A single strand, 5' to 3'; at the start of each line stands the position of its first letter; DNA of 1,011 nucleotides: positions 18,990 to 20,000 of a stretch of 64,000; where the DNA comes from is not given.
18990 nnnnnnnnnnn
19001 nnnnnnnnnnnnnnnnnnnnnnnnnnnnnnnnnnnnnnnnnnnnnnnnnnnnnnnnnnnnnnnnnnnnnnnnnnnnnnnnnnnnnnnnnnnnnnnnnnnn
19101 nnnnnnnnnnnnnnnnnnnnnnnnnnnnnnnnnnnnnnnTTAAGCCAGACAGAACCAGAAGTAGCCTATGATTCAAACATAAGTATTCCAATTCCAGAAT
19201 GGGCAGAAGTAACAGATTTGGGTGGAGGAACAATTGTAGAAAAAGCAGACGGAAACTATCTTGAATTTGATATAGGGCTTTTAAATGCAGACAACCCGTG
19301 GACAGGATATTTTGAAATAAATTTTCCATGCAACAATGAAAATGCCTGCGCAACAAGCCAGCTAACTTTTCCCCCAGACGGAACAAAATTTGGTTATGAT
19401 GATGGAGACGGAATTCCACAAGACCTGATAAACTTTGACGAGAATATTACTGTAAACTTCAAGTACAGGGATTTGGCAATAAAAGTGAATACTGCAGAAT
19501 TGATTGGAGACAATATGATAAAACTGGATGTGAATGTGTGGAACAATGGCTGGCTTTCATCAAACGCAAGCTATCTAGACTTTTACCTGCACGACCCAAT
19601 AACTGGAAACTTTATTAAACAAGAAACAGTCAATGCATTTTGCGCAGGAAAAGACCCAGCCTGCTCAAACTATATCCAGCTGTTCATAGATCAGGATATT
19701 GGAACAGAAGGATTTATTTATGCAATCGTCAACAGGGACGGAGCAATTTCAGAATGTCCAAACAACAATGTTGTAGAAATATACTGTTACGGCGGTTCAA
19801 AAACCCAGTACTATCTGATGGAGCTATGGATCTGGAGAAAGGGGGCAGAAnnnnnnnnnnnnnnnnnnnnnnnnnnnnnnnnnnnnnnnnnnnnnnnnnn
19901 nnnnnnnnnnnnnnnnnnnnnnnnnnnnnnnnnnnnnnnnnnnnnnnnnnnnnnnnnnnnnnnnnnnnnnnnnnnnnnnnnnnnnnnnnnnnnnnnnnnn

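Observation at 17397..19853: Giant pilin-like vWA/MIDAS protein with a probable TTG start and a 128-aa insert right after the DxSxS motif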

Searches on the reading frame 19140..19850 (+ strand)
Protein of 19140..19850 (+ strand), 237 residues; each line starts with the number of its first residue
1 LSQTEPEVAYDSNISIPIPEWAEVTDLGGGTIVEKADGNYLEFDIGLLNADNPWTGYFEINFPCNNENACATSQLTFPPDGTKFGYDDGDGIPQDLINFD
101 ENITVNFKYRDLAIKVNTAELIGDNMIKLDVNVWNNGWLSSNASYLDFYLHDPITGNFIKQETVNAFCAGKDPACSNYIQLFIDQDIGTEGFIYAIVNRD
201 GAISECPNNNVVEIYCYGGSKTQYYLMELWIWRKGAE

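Call 58: search_protein_families(library=pfam, proteins=[window:19140-19850:+], max_evalue=5)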
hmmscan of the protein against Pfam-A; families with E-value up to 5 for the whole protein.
window:19140-19850:+ (237 aa): 1 family
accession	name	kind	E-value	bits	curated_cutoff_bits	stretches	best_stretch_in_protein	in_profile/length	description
PF10622.14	Ehbp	-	0.1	13.1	27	1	105-141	16-47/77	Energy-converting hydrogenase B subunit P (EhbP)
